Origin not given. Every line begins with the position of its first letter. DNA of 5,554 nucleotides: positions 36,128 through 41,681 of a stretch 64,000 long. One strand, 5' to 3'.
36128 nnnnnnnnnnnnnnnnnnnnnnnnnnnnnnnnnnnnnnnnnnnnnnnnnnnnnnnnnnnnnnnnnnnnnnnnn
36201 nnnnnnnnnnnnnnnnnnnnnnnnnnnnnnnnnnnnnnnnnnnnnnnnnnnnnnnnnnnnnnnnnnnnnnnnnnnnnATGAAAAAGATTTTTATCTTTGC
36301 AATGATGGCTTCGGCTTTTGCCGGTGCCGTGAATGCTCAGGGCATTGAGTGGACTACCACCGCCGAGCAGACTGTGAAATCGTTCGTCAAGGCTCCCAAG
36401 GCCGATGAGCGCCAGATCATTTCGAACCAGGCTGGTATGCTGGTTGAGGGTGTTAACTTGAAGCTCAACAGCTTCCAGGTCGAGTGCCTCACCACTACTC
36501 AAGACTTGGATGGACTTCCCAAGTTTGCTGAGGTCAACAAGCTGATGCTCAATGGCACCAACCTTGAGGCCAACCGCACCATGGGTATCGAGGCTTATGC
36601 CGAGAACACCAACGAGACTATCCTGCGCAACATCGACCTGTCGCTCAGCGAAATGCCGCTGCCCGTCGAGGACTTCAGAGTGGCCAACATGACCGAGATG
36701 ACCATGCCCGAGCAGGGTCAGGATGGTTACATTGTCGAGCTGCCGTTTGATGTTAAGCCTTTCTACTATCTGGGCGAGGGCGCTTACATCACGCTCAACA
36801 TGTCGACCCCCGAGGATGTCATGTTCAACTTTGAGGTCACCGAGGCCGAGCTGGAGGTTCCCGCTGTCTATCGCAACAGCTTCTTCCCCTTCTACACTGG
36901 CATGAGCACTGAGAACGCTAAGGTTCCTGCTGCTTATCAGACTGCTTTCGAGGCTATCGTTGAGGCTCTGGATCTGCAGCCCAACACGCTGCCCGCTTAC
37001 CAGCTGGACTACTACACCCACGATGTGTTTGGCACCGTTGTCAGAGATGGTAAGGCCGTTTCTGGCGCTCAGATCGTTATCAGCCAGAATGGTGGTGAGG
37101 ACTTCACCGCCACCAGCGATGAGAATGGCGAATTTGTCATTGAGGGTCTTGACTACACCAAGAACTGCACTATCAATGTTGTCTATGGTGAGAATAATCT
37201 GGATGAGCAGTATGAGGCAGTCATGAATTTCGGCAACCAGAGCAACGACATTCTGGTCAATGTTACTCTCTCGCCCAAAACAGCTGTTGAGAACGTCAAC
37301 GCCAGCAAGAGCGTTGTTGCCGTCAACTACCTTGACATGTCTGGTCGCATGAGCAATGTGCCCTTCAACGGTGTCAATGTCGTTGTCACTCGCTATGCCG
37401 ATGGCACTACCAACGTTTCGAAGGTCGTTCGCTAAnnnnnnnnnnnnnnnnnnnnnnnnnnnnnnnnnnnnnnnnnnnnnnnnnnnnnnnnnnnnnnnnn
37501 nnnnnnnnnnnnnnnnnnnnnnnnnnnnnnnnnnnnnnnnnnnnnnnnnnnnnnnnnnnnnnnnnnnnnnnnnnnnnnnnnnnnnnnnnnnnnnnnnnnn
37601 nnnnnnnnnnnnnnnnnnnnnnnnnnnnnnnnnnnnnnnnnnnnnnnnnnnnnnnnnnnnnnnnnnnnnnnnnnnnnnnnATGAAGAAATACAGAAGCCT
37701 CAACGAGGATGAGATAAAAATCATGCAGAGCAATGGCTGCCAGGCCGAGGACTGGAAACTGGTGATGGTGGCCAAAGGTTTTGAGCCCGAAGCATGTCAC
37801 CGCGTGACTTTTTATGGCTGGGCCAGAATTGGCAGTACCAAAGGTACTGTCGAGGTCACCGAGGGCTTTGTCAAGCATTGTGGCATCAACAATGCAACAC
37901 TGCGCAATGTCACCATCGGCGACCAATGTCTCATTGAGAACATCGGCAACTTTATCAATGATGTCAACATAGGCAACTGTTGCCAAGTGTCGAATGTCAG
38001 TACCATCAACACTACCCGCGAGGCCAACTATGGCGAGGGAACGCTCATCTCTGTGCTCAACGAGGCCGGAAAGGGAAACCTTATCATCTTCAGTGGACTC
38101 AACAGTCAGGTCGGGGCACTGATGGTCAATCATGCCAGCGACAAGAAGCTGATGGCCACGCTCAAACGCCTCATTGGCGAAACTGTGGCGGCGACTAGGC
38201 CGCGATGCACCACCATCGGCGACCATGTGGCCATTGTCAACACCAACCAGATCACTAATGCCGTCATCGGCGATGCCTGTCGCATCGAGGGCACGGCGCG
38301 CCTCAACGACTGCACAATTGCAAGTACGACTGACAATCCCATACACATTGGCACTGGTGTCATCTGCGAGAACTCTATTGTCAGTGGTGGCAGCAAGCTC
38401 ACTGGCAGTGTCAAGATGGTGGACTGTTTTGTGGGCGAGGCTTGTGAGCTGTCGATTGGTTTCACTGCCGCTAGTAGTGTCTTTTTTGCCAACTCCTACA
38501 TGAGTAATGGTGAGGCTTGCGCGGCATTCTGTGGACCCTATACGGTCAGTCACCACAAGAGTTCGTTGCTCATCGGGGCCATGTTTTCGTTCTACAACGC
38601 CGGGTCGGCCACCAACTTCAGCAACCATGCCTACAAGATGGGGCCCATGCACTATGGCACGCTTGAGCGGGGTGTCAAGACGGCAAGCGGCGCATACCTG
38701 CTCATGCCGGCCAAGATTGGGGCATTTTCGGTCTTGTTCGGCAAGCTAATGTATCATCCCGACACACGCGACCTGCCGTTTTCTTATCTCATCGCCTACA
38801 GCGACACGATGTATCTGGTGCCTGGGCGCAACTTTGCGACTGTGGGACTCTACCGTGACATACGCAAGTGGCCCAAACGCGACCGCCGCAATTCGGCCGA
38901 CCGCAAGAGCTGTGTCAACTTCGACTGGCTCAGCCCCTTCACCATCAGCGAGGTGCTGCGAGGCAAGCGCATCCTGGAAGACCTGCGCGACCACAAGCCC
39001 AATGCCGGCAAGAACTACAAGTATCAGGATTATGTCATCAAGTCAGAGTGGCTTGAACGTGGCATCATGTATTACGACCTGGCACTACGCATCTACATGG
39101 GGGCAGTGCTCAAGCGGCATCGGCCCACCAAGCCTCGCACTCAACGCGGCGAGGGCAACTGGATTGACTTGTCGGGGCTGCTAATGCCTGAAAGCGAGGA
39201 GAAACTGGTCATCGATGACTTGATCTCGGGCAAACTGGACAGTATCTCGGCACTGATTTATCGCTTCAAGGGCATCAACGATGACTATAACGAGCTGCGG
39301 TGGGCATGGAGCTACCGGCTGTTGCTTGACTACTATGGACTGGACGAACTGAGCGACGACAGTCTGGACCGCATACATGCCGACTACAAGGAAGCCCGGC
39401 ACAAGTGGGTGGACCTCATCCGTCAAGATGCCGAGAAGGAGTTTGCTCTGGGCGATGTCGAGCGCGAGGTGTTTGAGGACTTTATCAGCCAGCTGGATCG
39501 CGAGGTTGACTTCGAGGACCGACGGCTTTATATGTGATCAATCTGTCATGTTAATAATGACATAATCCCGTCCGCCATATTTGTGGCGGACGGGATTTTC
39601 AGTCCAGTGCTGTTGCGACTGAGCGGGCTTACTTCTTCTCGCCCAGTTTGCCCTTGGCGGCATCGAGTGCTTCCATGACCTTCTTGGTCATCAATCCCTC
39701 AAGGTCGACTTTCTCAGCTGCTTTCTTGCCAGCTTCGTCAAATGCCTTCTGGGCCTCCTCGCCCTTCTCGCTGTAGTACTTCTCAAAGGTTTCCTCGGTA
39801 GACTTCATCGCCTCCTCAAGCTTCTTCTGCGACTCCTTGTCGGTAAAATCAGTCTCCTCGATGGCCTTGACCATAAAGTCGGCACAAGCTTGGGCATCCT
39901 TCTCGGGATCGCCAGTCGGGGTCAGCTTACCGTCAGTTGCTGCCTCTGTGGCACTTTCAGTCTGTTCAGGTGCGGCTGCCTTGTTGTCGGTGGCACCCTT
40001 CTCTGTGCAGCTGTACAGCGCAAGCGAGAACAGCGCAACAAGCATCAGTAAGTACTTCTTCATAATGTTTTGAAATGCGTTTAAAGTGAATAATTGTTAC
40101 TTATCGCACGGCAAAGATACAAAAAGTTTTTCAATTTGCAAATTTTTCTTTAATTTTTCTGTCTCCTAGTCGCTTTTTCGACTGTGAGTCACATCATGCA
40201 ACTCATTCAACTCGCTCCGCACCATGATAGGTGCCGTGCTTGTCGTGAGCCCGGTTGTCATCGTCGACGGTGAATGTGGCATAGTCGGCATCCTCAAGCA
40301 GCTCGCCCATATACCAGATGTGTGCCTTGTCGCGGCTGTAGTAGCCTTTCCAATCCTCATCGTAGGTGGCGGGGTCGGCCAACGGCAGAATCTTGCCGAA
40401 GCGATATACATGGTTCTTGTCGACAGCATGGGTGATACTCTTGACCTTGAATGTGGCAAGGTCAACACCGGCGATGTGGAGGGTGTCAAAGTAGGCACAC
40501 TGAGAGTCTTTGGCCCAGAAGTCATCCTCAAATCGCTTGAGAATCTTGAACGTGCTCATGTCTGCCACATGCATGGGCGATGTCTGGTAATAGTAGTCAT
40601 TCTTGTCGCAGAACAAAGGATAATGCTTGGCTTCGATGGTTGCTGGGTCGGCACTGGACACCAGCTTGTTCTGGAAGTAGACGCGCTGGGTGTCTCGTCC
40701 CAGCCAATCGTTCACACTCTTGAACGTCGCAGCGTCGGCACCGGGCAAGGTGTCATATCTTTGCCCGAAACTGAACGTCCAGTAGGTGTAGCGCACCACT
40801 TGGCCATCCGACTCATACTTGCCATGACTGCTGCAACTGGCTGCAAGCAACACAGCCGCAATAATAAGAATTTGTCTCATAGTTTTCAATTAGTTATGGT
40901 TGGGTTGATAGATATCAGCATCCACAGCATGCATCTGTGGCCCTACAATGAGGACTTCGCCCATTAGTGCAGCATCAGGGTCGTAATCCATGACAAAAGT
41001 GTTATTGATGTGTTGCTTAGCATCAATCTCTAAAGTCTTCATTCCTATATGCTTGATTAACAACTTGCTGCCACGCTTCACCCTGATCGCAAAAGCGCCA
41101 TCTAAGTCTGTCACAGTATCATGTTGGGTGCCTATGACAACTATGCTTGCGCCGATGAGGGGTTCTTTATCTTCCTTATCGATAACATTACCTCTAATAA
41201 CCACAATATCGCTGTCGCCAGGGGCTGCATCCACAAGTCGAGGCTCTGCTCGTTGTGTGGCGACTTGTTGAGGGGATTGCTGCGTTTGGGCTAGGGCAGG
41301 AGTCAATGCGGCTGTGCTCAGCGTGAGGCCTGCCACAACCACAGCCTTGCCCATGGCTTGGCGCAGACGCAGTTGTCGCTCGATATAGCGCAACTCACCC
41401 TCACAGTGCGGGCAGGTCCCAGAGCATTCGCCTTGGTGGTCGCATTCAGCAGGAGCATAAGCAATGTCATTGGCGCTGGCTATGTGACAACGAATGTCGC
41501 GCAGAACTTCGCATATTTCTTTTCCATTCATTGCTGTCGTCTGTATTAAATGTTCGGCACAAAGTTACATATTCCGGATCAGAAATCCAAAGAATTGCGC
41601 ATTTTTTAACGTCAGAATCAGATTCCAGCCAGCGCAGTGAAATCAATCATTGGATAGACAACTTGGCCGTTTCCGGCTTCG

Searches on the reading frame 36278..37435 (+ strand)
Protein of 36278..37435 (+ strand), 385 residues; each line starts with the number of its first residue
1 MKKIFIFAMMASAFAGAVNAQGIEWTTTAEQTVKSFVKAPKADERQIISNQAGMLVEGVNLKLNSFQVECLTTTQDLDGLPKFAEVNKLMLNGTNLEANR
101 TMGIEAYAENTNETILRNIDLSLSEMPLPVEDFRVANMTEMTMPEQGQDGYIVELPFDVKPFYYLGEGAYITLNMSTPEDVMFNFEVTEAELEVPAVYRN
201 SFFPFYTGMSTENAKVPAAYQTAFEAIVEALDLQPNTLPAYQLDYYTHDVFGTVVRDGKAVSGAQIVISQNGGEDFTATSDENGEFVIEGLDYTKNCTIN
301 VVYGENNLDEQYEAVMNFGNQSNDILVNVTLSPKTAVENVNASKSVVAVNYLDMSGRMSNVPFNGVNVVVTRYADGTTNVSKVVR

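Call 5: search_protein_families(library=pfam, proteins=[window:36278-37435:+], max_evalue=0.01)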
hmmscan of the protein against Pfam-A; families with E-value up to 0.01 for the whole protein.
window:36278-37435:+ (385 aa): 3 families
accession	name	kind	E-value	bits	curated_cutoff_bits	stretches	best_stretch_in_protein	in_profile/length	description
PF13620.12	CarboxypepD_reg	-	3.6e-07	30.9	32.3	1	250-303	2-56/82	Carboxypeptidase regulatory-like domain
PF10670.15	DUF4198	-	0.0064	17.1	34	0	119-288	23-193/209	Domain of unknown function (DUF4198)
PF13715.12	CarbopepD_reg_2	-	0.009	16.5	32.2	0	252-303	3-52/88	CarboxypepD_reg-like domain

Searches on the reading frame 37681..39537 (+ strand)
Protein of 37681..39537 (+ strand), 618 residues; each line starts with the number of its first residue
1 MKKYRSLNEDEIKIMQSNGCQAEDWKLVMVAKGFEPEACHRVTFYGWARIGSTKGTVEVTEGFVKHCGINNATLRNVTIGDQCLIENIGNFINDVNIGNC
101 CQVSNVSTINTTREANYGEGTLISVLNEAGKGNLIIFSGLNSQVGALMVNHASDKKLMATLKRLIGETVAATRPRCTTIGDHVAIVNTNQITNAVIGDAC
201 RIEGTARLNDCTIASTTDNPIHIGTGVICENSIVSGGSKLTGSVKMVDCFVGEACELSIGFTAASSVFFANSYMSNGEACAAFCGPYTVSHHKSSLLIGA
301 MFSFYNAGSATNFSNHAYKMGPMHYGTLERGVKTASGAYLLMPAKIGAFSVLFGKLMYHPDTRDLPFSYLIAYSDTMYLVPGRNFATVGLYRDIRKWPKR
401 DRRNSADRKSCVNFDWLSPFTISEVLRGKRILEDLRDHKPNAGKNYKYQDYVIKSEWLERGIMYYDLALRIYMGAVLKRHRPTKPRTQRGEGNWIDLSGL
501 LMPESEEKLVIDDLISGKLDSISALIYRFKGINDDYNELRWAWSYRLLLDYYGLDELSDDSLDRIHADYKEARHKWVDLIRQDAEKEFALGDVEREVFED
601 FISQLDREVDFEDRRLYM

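Call 61: search_protein_families(library=pfam, proteins=[window:37681-39537:+], max_evalue=0.0001)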
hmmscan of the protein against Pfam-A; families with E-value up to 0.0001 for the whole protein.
window:37681-39537:+ (618 aa): 3 families
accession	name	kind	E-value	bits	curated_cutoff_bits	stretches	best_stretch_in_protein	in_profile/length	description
PF16314.11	DUF4954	-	4.2e-159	530.3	26.2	1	4-435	1-432/433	Domain of unknown function (DUF4954)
PF20683.2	DUF6819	-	4.5e-20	72.5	23.5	1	484-591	10-119/171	Domain of unknown function (DUF6819)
PF25084.1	LbH_EIF2B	-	2.1e-06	28.1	54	1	175-254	20-96/105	EIF2B subunit epsilon LbH domain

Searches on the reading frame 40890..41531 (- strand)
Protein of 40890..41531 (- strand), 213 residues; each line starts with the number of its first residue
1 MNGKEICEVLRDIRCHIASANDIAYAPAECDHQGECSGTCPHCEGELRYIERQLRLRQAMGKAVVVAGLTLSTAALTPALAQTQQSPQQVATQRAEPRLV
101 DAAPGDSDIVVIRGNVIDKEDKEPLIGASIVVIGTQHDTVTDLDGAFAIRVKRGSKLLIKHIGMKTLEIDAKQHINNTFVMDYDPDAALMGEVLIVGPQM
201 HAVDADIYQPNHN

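Call 61: search_protein_families(library=pfam, proteins=[window:40890-41531:-], max_evalue=0.0001)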
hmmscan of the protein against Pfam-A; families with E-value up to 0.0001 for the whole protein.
window:40890-41531:- (213 aa): 2 families
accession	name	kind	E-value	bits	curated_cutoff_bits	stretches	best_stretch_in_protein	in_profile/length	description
PF13715.12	CarbopepD_reg_2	-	7.7e-16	58.3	32.2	1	112-194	1-87/88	CarboxypepD_reg-like domain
PF13620.12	CarboxypepD_reg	-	1.9e-07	31.8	32.3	1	112-168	2-63/82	Carboxypeptidase regulatory-like domain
